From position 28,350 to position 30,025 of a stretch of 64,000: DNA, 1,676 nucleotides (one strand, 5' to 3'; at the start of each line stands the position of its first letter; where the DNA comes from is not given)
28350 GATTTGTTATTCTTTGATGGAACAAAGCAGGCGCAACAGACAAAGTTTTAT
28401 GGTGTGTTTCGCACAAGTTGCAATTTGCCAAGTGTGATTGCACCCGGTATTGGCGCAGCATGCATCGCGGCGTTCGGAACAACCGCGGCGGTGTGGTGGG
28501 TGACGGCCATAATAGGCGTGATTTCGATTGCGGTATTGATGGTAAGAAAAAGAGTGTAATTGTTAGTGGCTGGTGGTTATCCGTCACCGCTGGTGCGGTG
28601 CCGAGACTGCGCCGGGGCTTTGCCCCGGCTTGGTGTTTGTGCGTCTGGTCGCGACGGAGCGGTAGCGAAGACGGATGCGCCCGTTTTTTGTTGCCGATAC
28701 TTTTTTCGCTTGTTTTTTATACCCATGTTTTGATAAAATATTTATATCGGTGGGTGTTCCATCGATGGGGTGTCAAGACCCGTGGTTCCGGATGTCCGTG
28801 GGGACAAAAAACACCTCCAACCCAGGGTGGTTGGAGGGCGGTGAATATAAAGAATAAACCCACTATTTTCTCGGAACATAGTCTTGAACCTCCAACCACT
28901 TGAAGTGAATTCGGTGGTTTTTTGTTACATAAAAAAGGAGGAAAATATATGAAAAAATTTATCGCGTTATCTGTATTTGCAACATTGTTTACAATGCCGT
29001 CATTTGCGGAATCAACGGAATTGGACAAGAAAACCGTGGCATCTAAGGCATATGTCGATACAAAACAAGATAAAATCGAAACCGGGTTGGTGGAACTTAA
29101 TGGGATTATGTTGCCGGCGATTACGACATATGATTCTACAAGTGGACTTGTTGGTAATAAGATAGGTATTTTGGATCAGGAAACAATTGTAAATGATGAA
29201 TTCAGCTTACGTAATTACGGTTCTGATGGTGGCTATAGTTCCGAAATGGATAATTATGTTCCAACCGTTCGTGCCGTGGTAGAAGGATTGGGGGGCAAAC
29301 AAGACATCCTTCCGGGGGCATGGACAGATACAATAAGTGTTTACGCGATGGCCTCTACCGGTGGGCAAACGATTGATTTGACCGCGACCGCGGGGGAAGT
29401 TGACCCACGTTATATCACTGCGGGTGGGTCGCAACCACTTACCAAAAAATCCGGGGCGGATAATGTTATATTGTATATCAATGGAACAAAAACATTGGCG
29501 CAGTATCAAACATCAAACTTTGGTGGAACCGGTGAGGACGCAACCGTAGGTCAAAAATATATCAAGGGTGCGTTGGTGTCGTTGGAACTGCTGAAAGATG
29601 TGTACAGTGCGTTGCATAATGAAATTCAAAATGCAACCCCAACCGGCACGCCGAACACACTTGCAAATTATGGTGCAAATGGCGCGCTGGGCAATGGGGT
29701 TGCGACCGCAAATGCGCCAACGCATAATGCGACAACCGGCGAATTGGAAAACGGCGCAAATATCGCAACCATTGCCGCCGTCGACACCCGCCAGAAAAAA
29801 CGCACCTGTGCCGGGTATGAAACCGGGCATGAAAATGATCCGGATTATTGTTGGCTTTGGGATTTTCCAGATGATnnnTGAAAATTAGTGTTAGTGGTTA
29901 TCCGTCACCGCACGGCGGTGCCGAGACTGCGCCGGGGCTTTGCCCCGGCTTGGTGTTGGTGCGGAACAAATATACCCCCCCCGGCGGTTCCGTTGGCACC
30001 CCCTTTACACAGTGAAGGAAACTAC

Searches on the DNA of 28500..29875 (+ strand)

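Call 8: search_rna_families(source=window, start=28500, end=29100, threshold=evalue, max_evalue=10, show_alignments=2)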
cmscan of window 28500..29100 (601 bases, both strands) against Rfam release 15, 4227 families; matches with E-value up to 10: 3.
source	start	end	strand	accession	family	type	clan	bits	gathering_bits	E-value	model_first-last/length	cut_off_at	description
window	28811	28843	+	RF02795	Pab91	Gene; snRNA; snoRNA; HACA-box;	-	16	71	4.1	14-45/57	no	Pab91 RNA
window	28704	28733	-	RF00522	PreQ1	Cis-reg; riboswitch;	-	15.8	39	1.6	1-45/45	no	PreQ1 (pre queuosine) riboswitch aptamer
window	28904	28946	+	RF02060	STnc410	Gene; sRNA;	-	13.4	50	2.5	1-158/158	no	Enterobacterial sRNA STnc410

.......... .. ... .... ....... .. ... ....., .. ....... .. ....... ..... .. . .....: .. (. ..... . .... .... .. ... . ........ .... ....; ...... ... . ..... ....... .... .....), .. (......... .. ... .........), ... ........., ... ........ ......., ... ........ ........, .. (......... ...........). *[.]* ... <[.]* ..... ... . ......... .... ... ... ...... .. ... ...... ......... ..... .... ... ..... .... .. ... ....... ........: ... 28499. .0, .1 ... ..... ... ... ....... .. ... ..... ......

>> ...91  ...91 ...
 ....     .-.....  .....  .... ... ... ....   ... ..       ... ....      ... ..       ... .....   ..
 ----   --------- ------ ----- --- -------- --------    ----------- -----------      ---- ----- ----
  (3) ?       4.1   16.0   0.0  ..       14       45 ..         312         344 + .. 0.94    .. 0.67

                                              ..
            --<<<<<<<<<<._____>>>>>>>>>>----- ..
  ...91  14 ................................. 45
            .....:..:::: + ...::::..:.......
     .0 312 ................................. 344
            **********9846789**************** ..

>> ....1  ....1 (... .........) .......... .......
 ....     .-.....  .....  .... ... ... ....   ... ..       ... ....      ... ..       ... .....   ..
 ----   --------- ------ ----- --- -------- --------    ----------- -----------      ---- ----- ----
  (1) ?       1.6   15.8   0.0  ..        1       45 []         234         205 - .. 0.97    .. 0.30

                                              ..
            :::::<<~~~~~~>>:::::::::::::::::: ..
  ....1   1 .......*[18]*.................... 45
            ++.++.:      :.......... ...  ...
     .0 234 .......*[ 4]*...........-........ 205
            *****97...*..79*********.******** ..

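Call 35: search_rna_families(sources=[L010, L023, L086, L114], threshold=evalue, max_evalue=0.1, show_alignments=2)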
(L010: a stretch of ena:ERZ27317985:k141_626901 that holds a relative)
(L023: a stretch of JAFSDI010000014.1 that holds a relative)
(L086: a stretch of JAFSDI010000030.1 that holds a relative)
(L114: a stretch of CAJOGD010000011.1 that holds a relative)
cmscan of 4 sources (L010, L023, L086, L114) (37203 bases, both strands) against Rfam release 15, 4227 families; matches with E-value up to 0.1: 2.
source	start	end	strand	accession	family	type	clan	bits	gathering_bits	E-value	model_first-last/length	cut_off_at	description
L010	15787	15858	-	RF00005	tRNA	Gene; tRNA;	CL00001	61.7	29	3.4e-11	1-71/71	no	tRNA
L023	1379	1472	+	RF02221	sRNA-Xcc1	Gene; sRNA;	-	39.5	53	0.0012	1-87/87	no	sRNA-Xcc1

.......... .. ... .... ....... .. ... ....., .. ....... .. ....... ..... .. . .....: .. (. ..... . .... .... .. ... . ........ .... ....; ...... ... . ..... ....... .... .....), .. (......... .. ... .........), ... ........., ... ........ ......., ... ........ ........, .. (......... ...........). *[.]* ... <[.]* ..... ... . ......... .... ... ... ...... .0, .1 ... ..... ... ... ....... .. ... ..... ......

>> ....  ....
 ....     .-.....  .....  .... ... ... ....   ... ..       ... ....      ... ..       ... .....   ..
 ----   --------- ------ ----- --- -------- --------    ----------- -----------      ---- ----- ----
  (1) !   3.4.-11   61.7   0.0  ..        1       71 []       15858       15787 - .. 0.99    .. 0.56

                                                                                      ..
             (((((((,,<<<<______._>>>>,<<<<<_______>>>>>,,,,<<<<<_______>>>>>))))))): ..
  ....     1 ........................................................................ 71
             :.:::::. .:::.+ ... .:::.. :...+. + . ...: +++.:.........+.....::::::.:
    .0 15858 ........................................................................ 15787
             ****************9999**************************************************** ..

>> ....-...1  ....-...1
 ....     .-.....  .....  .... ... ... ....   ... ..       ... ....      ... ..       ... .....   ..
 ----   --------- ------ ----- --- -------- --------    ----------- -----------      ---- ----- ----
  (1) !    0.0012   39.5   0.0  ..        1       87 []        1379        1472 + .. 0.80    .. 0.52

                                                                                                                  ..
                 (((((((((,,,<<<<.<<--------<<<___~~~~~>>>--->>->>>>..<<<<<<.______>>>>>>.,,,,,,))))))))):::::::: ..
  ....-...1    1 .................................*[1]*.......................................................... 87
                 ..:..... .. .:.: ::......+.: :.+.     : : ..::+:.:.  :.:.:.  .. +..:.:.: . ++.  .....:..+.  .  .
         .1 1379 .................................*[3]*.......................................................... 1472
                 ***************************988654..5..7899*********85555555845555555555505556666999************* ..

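Call 59: build_rna_model(alignment_id=A4, structure=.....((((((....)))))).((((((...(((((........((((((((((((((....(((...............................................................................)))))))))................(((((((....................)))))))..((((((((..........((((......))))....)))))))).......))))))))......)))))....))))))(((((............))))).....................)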
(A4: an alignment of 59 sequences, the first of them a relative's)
Model R1 built from alignment A4 (59 sequences, 328 columns); structure: as given.
model positions 241; base pairs 55; branch points 4; effective number of sequences 2.43; information 0.59 bits per position. Calibrated on 0.2 Mb of random sequence (short: E-values are rough).
structure used (alignment columns):
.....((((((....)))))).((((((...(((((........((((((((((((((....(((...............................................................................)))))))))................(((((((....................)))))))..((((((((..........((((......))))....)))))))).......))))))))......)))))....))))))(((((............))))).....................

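Call 60: search_with_rna_model(model_id=R1, source=window, max_evalue=10, show_alignments=3)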
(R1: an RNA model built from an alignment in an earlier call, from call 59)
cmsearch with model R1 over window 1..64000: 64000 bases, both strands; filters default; matches with E-value up to 10: 1.
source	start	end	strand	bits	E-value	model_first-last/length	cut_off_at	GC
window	22778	22986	+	112.4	3.5e-31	1-241/241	no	0.47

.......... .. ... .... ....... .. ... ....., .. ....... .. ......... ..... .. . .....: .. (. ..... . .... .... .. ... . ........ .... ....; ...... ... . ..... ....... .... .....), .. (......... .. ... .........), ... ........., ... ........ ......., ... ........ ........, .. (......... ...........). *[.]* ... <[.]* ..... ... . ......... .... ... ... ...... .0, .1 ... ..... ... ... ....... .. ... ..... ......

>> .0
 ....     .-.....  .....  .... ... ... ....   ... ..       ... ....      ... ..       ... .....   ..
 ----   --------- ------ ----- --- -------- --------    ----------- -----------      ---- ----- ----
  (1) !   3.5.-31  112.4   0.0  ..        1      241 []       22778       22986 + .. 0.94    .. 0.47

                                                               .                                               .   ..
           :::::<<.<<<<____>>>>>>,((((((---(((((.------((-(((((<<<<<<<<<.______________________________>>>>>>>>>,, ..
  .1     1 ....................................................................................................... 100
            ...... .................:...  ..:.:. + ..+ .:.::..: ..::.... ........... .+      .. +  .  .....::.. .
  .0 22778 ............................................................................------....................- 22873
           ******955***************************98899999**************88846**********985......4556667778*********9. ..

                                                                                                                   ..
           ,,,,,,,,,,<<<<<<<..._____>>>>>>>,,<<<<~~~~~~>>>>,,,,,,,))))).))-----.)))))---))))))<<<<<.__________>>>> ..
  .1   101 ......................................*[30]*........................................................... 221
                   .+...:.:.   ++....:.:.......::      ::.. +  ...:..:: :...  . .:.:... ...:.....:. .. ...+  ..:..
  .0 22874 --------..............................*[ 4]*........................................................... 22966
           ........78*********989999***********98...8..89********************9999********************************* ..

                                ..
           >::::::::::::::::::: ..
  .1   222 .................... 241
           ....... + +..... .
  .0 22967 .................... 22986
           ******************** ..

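Call 61: search_with_rna_model(model_id=R1, source=window, start=28650, end=29000, filters=off, max_evalue=10, show_alignments=1)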
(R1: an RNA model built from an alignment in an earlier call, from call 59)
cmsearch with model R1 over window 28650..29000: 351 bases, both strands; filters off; matches with E-value up to 10: 10.
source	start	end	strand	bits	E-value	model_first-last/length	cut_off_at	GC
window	28741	28936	+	16.4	9.3e-06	1-241/241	no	0.45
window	28728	28913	-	2.2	0.12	1-241/241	no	0.46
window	28939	28958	+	-0.7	0.8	1-241/241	no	0.15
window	28919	28965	-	-0.9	0.91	1-241/241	no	0.21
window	28665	28728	+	-1.3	1.2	1-241/241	no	0.44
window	28719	28726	-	-2.2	2.2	10-17/241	no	0.38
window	28685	28709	-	-2.6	3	1-241/241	no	0.36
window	28983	28996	+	-3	3.8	206-219/241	no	0.29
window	28730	28740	+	-3.7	6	1-241/241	no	0.09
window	28968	28992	-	-3.8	6.6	1-241/241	no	0.28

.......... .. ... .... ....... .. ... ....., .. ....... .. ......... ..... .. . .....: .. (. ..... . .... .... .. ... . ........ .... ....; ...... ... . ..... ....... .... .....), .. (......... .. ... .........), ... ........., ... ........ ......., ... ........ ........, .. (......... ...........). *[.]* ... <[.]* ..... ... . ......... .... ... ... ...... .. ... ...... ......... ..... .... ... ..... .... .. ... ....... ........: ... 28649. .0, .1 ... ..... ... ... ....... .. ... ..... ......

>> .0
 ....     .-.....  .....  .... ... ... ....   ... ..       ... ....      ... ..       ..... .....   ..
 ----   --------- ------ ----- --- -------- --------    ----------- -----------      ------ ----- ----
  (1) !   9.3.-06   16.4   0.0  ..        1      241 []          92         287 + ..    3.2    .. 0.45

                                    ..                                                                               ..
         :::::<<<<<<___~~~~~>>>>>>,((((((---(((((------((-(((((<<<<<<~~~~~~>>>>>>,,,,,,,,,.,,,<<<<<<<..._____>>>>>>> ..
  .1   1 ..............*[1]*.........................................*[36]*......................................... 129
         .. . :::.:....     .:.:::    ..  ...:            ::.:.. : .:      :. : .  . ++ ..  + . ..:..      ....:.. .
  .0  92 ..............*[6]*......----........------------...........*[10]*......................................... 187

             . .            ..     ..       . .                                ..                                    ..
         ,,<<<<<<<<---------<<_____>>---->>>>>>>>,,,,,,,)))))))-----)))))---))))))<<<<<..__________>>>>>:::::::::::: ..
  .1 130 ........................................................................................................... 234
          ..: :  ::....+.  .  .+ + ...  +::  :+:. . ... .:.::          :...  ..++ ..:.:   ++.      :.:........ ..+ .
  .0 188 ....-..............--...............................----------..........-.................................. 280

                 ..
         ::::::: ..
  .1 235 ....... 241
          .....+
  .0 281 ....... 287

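Call 63: search_with_rna_model(model_id=R1, sources=[window, L005, L009, L010, L013, L014, L015, L017, L023, L024, L025, L026, L028, L029, L031, L033, L036, L037, L039, L040, L042, L043, L044, L045, L046, L047, L048, L049, L051, L052, L054, L055, L056, L058, L059, L061, L067, L069, L070, L072, L073, L075, L077, L082, L083, L085, L086, L089, L090, L093, L094, L095, L096, L099, L100, L101, L106, L107, L108, L109, L112, L113, L114, L115, L120, L121, L122, L123, L124, L125, L126, L127, L084, L035, L038, L116, L118], max_evalue=0.01, make_alignment=true)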
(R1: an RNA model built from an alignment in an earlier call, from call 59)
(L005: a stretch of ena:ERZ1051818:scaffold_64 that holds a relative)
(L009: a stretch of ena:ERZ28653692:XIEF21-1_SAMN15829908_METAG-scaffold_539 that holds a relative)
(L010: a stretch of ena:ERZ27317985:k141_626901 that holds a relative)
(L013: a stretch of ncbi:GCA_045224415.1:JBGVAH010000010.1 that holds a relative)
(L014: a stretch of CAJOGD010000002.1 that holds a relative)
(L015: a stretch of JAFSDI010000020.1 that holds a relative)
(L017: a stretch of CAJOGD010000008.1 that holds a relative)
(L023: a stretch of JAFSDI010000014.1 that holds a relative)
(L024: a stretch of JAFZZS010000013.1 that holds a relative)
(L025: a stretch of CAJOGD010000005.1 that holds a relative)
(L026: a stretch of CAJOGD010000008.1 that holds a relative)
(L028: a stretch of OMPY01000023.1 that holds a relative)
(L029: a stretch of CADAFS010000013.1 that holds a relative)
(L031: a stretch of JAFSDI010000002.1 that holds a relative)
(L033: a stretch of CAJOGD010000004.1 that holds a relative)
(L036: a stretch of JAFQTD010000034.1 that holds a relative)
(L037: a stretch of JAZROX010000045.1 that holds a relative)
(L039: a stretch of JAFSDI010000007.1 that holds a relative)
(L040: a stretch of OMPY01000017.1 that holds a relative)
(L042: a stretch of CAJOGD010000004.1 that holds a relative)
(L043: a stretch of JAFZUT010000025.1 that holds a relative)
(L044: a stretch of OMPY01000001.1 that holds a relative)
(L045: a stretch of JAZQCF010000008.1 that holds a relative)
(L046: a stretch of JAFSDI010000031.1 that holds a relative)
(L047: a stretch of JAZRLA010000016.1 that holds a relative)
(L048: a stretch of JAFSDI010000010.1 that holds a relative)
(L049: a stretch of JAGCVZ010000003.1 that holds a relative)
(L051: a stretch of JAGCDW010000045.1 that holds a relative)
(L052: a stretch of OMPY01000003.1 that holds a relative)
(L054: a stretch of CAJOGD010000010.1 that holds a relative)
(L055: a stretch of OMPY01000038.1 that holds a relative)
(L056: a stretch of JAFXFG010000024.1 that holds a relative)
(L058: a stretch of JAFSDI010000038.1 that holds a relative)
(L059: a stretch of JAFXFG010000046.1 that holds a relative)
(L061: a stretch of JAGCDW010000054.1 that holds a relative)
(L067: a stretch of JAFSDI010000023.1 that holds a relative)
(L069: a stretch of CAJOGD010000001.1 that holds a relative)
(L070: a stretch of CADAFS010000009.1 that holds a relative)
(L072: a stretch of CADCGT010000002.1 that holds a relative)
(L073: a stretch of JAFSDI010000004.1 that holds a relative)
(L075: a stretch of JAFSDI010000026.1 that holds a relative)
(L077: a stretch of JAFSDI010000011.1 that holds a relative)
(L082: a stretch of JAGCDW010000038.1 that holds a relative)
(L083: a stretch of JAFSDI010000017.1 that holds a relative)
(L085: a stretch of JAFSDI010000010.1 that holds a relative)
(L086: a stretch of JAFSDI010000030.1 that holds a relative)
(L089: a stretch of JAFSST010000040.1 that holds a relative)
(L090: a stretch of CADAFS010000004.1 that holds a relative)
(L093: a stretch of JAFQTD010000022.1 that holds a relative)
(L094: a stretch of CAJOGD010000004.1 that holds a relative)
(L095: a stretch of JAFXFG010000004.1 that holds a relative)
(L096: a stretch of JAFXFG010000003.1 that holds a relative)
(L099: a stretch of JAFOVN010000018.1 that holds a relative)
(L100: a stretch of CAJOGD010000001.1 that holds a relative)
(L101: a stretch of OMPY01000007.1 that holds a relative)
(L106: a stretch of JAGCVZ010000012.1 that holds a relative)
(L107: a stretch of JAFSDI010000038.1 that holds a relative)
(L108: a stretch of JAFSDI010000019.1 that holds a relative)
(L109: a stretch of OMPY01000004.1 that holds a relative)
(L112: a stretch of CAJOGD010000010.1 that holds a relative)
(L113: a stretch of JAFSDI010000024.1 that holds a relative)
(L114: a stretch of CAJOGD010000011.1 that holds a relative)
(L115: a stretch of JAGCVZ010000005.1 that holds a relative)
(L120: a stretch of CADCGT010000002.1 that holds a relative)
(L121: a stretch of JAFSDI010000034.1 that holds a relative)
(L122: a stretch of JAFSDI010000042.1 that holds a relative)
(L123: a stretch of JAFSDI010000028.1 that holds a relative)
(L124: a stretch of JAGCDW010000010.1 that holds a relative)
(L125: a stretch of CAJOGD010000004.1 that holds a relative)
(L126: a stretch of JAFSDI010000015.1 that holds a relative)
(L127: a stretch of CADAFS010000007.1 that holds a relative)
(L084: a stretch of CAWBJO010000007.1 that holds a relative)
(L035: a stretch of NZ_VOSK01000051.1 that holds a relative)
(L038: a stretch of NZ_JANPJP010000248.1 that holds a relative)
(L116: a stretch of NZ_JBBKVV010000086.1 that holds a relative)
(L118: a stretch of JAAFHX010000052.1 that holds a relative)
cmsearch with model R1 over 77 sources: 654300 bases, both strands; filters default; matches with E-value up to 0.01: 80.
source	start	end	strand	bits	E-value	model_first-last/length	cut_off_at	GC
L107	1394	1645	+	218.4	9.6e-61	1-241/241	no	0.46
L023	1248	1502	+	217.7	1.5e-60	1-241/241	no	0.45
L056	3855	4110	+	216.9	2.4e-60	1-241/241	no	0.44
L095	5918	6184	+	215.9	5e-60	1-241/241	no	0.44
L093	7084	7350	+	215.5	6.2e-60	1-241/241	no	0.43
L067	1622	1890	-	213.2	2.9e-59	1-241/241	no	0.42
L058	4935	5190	-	213.2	3e-59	1-241/241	no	0.43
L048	114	384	-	212.6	4.3e-59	1-241/241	no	0.42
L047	5345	5585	+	212.6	4.3e-59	1-241/241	no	0.45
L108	1208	1490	-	211.8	7.5e-59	1-241/241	no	0.41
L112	121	362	-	211.3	1e-58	1-241/241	no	0.52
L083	278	546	+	210.7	1.5e-58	1-241/241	no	0.42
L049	7553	7781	-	210.2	2.2e-58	1-241/241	no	0.42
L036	2248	2515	+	209.5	3.5e-58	1-241/241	no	0.44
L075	631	898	+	207.8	1.1e-57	1-241/241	no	0.44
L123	3778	4048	+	207.5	1.3e-57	1-241/241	no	0.42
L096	3724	3976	+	206.3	2.9e-57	1-241/241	no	0.47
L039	114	380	-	205.8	4.1e-57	1-241/241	no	0.43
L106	5120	5351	-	205.7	4.3e-57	1-241/241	no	0.47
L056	198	449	-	205.4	5.2e-57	1-241/241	no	0.47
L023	7492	7761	+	205.4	5.2e-57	1-241/241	no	0.41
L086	2687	2967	+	205.2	6.1e-57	1-241/241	no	0.41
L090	1057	1296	+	204.9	7.3e-57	1-241/241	no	0.45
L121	6132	6406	+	204.6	9e-57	1-241/241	no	0.43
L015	1146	1422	-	203.9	1.4e-56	1-241/241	no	0.43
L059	5913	6172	+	203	2.6e-56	1-241/241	no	0.44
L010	9746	9984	+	200.9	1e-55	1-241/241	no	0.45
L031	3875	4142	-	199.5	2.6e-55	1-241/241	no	0.43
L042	4590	4843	+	199.1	3.4e-55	1-241/241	no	0.48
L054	1519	1766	+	197.2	1.2e-54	1-241/241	no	0.49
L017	6963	7205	+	194.7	6.5e-54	1-241/241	no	0.45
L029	4399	4661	-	194.6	6.8e-54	1-241/241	no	0.45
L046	1547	1811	-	194.6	7e-54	1-241/241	no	0.44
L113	268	534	+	194.1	9.5e-54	1-241/241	no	0.44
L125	5547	5770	+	193.7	1.2e-53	1-241/241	no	0.48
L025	7339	7572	-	193.5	1.4e-53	1-241/241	no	0.48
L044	3664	3894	+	192.8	2.3e-53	1-241/241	no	0.48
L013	480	705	-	192.5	2.8e-53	1-241/241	no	0.46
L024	6913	7135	+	192.3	3.2e-53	1-241/241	no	0.45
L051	191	455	+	191.9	4.2e-53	1-241/241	no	0.47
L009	9754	9988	+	190.9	8e-53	1-241/241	no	0.46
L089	1317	1555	-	189.8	1.7e-52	1-241/241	no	0.48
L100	3862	4102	-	189.5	2e-52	1-241/241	no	0.47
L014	160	431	-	189.4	2.2e-52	1-241/241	no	0.48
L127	350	593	+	186.9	1.1e-51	1-241/241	no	0.51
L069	6718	6967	-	183.6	1e-50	1-241/241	no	0.43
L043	2378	2606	+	183.6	1e-50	1-241/241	no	0.47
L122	2836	3102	+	181.5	4.2e-50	1-241/241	no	0.42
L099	2515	2777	+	181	5.7e-50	1-241/241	no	0.46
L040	6866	7098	-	180.5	8e-50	1-241/241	no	0.47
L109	192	435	-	179.8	1.3e-49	1-241/241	no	0.5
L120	598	834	-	178.5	3e-49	1-241/241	no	0.48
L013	9750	9986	+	178.3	3.4e-49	1-241/241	no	0.49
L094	6950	7195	+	176.3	1.3e-48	1-241/241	no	0.49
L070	3057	3289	-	176.1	1.5e-48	1-241/241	no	0.48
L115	3834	4058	+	176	1.6e-48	1-241/241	no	0.43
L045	3203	3438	+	174.9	3.2e-48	1-241/241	no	0.48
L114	1443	1689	+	174.9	3.3e-48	1-241/241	no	0.47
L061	2940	3171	-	173.9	6.5e-48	1-241/241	no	0.49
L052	7375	7608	-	173.8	6.9e-48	1-241/241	no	0.48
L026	4177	4411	+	173.5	8.3e-48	1-241/241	no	0.49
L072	2558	2788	+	169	1.7e-46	1-241/241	no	0.48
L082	2061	2296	-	168.7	2e-46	1-241/241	no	0.46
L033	4112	4340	-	167.8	3.6e-46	1-241/241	no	0.45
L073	894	1144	+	167.8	3.8e-46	1-241/241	no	0.48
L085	7597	7849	-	164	4.7e-45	1-241/241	no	0.49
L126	173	423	-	163.8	5.2e-45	1-241/241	no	0.5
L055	6667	6906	+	161.4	2.5e-44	1-241/241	no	0.48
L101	70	309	-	160.2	5.6e-44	1-241/241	no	0.48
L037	2676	2886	-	160.1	6.4e-44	1-241/241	no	0.48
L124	6619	6820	+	143.1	4.8e-39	1-197/241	3'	0.48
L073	522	783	-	126.3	3.4e-34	1-241/241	no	0.47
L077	1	176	-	106.3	2.1e-28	1-142/241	3'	0.39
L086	1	176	-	105.6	3.3e-28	1-142/241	3'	0.39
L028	2563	2711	+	101.3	5.7e-27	1-241/241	no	0.46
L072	7906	8000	+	68.2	2e-17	1-93/241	3'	0.49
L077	5966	6178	+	24.5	8.1e-05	1-241/241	no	0.4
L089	1332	1570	+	20.3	0.0013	1-241/241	no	0.46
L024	6898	7120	-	18.6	0.0042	1-241/241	no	0.44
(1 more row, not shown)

Alignment A5: 80 matches aligned to the model, 422 columns, each read 5' to 3' on its own strand. Consensus structure (alignment columns), stored with it:
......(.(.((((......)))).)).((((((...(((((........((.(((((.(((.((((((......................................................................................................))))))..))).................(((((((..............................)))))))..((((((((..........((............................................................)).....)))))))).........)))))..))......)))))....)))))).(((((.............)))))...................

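Call 97: search_with_rna_model(model_id=R1, sources=[L128, L129], filters=off, max_evalue=1, show_alignments=2)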
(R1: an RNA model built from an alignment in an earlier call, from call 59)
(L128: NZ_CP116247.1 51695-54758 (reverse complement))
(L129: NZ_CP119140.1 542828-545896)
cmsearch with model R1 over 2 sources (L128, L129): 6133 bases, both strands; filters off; matches with E-value up to 1: 4.
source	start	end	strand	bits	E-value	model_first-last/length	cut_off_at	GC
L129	1759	1810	+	7.3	0.069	1-241/241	no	0.54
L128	1363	1602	+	5.6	0.21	1-241/241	no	0.55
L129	1327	1372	+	5.2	0.28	1-241/241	no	0.46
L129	2704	2766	+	3.7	0.74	1-241/241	no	0.46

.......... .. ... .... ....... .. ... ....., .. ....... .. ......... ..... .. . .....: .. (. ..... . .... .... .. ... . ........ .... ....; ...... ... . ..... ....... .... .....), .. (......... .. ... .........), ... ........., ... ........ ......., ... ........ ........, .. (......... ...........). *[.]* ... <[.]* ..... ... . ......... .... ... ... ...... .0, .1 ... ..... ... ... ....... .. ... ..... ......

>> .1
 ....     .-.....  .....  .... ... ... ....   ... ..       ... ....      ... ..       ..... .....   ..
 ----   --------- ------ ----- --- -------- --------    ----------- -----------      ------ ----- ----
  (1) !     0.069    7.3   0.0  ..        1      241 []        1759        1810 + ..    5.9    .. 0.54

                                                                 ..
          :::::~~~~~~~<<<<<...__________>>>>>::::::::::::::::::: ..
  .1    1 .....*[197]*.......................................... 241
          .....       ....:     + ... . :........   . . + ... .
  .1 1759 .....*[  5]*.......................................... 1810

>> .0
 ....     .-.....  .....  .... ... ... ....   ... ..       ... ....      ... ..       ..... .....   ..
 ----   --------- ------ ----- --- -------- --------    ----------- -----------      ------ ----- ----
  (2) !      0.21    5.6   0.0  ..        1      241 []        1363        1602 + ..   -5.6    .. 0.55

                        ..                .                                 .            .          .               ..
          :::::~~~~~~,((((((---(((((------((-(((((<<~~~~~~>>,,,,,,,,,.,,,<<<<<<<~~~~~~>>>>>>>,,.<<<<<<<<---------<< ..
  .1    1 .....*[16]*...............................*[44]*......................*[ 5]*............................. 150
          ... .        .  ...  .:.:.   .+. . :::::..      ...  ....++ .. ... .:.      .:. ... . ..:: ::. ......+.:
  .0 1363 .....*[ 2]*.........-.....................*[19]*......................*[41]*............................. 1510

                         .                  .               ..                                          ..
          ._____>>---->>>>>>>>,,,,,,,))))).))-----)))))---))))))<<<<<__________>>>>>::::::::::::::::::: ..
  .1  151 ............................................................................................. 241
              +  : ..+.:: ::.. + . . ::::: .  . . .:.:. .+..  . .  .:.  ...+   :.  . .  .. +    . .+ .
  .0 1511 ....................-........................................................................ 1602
